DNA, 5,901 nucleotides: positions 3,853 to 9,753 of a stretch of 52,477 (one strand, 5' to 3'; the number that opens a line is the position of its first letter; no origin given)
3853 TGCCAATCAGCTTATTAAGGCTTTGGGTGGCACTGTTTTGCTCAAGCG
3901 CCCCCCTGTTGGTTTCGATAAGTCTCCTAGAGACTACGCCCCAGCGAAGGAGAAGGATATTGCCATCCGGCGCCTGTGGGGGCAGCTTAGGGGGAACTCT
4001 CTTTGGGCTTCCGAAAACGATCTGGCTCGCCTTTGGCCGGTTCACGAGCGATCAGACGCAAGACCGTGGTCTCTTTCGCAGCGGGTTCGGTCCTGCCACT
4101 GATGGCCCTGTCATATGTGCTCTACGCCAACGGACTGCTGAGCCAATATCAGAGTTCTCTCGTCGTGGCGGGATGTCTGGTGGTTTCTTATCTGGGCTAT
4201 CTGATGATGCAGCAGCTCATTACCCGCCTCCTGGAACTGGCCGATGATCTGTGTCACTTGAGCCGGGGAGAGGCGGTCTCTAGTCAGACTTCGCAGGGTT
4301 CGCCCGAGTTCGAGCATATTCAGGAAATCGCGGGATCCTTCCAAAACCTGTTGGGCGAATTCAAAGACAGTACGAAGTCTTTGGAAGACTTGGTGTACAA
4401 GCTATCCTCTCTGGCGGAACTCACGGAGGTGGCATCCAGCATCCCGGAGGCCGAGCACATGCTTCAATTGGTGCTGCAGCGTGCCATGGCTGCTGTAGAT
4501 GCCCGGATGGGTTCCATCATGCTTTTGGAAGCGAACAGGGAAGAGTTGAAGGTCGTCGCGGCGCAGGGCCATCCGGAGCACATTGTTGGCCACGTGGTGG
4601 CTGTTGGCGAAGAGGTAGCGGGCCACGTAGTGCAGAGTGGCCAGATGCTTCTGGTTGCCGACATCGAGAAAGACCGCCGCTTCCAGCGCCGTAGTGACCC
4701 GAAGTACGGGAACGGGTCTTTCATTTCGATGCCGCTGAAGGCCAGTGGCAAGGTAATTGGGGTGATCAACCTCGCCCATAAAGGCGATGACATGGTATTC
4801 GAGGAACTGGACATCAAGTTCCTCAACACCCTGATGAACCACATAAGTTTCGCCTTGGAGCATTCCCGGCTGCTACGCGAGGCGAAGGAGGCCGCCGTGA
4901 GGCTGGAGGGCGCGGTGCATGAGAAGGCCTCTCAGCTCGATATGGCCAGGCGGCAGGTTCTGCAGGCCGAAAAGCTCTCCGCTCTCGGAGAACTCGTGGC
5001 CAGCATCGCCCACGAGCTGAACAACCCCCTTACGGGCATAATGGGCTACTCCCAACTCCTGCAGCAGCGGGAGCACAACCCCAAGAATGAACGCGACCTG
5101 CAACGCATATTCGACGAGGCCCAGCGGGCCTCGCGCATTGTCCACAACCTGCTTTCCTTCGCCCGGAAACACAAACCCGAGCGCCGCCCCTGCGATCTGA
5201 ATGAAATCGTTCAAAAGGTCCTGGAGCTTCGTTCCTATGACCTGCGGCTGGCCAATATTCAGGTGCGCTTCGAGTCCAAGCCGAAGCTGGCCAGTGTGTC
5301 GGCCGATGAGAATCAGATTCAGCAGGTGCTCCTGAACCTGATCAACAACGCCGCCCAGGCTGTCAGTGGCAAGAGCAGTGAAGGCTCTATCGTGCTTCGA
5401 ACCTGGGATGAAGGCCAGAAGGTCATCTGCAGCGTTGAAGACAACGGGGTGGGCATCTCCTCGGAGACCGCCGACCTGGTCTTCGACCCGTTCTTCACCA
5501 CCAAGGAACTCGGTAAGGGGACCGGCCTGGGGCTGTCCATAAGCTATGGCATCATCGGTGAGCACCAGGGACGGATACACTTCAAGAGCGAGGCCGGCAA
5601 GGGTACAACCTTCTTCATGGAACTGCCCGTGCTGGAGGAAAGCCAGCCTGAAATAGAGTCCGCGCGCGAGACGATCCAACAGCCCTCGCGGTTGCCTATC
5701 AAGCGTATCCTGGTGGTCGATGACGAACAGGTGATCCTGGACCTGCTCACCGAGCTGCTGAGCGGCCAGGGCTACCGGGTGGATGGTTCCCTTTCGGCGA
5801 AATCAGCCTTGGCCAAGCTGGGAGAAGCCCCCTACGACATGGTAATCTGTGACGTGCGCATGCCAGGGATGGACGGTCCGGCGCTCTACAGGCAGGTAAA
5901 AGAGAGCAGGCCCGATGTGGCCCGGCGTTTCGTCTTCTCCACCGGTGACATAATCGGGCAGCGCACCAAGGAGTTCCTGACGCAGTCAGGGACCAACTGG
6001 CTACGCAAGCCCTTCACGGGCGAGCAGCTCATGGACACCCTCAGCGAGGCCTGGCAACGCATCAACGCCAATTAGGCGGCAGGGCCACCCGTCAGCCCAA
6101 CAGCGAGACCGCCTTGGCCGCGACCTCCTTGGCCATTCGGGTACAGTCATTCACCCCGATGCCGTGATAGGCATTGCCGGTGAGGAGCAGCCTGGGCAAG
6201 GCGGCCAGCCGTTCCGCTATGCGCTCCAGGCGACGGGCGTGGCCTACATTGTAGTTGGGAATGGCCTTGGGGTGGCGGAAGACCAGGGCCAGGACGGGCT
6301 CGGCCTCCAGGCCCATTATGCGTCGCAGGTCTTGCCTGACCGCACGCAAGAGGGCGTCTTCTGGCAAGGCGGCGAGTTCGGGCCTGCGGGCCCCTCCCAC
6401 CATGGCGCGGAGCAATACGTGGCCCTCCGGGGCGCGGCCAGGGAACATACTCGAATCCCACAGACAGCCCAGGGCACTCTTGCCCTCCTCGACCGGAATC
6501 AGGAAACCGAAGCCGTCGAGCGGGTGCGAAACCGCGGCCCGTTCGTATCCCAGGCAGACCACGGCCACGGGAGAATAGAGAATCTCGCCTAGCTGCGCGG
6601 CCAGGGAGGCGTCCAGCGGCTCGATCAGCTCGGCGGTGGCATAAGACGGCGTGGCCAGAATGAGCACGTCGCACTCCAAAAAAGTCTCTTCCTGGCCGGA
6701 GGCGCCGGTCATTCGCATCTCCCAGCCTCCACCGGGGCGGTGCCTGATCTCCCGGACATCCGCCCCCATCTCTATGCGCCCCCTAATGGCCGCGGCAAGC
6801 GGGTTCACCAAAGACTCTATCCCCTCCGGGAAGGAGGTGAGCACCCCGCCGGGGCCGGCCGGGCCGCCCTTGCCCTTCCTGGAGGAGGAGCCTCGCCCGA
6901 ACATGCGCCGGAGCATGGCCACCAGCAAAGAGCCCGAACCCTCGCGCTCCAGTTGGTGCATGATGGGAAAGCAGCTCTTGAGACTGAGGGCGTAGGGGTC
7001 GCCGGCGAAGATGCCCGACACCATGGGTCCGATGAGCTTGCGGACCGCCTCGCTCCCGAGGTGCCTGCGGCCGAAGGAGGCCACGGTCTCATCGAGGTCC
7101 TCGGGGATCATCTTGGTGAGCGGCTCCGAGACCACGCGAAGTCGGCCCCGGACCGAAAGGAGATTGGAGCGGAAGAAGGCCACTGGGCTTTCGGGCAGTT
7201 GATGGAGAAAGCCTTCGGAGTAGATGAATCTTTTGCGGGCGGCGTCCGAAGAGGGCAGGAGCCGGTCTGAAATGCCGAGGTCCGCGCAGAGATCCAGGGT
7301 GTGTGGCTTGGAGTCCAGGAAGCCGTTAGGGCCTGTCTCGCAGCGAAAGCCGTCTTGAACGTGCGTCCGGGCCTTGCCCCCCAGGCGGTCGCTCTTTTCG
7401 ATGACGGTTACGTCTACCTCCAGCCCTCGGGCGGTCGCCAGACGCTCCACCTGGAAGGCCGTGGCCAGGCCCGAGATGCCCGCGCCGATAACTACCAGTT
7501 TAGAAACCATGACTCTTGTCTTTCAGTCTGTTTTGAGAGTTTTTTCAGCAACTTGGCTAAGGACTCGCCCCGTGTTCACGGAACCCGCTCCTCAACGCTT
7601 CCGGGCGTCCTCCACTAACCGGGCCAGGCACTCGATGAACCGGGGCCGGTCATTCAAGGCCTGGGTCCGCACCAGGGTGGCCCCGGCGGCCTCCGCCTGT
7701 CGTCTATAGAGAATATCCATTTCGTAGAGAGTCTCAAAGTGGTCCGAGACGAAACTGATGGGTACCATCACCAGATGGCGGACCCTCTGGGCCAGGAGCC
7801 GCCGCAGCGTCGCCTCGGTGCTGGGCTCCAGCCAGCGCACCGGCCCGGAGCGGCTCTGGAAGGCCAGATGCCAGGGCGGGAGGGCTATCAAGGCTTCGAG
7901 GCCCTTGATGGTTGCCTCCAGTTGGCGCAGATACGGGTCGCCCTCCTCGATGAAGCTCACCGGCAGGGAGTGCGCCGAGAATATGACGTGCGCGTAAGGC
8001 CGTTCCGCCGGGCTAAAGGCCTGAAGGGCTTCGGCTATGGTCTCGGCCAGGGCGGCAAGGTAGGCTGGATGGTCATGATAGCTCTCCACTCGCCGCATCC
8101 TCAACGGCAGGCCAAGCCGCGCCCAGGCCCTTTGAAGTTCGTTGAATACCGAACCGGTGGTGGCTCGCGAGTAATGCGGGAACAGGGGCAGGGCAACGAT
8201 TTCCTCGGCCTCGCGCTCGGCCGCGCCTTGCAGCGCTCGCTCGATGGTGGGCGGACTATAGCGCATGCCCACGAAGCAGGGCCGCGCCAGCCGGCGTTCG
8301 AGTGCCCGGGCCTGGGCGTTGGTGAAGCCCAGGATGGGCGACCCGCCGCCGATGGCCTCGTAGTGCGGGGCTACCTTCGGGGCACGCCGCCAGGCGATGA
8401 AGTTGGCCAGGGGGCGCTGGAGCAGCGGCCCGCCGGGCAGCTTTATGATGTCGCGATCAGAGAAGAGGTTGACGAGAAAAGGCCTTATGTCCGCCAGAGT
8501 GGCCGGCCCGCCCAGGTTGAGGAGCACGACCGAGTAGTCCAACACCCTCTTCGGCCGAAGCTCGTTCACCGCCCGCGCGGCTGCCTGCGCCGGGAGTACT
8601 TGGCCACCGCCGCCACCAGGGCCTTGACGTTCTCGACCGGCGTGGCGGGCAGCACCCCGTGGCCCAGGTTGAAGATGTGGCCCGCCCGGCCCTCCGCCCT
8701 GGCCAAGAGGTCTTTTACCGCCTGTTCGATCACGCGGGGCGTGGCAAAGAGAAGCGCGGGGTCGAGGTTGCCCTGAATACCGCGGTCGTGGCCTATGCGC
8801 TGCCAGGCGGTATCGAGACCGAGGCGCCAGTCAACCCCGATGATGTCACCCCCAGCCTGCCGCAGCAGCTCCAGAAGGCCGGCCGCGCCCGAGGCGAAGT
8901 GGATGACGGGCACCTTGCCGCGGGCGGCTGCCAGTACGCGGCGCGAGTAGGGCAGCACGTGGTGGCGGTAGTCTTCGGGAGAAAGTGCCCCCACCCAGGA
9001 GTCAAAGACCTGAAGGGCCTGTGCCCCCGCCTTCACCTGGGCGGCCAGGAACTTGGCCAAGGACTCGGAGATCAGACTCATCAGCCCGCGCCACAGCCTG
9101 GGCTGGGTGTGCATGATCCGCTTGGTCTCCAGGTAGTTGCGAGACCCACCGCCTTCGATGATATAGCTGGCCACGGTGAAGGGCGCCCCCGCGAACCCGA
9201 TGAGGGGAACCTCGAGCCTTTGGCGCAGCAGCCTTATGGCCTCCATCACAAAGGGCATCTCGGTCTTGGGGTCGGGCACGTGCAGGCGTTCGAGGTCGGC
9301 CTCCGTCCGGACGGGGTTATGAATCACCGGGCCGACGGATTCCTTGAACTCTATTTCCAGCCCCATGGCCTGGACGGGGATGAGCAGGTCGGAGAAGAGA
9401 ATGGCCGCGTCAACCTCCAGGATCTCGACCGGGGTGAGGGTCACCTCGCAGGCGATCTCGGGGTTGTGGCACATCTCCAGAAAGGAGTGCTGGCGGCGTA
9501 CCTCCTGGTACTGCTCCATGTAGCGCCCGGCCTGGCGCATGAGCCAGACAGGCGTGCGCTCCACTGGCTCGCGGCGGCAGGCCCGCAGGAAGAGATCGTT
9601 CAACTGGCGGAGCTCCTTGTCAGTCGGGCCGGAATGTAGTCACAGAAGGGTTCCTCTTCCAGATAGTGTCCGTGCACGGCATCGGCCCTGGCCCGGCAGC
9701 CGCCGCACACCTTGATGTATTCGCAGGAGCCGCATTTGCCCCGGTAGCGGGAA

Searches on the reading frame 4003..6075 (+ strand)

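Call 36: search_protein_families(library=pfam, proteins=[window:4003-6075:+], max_evalue=0.001)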
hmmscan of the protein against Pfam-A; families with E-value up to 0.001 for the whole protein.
window:4003-6075:+ (690 aa): 6 families
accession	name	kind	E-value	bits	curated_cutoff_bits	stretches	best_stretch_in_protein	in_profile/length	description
PF02518.31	HATPase_c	-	9e-26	90.9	26.4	1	435-543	2-109/111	Histidine kinase-, DNA gyrase B-, and HSP90-like ATPase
PF13185.12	GAF_2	-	1.1e-20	74.7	28.6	1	151-286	5-136/136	GAF domain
PF00072.30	Response_reg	-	6.3e-19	68.6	30.2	1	569-680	1-110/111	Response regulator receiver domain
PF00512.31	HisKA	-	2.9e-18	66.1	26.9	1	328-389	2-63/66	His Kinase A (phospho-acceptor) domain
PF01590.32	GAF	-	1.1e-15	58.8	22.4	1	151-285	3-133/133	GAF domain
PF13492.12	GAF_3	-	1.2e-14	55.3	27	1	150-287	2-129/129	GAF domain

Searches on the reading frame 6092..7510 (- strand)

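Call 36: search_protein_families(library=pfam, proteins=[window:6092-7510:-], max_evalue=0.001)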
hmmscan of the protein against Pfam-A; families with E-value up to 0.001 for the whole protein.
window:6092-7510:- (472 aa): 3 families
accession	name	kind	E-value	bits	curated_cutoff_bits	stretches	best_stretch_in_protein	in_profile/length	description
PF01593.30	Amino_oxidase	-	2e-60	205.8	19.8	1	12-466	1-441/443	Flavin containing amine oxidoreductase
PF13450.12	NAD_binding_8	-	8.7e-15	55.2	21.9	1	7-78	1-68/68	NAD(P)-binding Rossmann-like domain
PF01266.30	DAO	-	2.3e-10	41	27.9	1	5-46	2-37/353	FAD dependent oxidoreductase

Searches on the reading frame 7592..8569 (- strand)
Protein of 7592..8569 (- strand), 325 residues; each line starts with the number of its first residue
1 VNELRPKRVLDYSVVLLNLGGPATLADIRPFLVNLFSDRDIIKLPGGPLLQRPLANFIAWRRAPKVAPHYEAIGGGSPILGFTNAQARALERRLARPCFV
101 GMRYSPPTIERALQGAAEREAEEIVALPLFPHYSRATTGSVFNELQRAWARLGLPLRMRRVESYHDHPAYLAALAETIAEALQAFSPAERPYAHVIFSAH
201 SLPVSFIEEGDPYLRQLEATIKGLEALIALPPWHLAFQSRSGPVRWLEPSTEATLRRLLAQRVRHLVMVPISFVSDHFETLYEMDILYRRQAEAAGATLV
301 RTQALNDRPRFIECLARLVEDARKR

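Call 36: search_protein_families(library=pfam, proteins=[window:7592-8569:-], max_evalue=0.001)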
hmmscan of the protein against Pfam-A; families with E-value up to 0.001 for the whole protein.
window:7592-8569:- (325 aa): 2 families
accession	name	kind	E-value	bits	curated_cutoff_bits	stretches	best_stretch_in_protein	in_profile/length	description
PF00762.24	Ferrochelatase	-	1.7e-105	353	27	1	13-321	3-315/317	Ferrochelatase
PF01903.22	CbiX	-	6.3e-07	30.1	22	0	87-150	16-81/106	CbiX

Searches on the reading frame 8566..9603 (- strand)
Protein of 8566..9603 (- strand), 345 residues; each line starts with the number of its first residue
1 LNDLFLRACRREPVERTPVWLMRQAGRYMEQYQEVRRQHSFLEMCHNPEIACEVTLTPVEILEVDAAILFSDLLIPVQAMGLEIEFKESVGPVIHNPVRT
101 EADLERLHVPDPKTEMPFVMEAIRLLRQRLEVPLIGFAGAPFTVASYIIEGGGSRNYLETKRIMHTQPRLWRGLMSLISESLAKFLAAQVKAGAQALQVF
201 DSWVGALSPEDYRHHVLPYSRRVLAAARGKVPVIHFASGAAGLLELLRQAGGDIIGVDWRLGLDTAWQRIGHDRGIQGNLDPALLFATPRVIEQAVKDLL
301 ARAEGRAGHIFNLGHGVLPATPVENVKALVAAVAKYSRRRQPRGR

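Call 36: search_protein_families(library=pfam, proteins=[window:8566-9603:-], max_evalue=0.001)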
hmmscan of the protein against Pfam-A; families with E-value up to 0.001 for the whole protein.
window:8566-9603:- (345 aa): 1 family
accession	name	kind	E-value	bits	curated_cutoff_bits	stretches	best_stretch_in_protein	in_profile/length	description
PF01208.23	URO-D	-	4.3e-134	447.3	23.9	1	2-336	3-346/346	Uroporphyrinogen decarboxylase (URO-D)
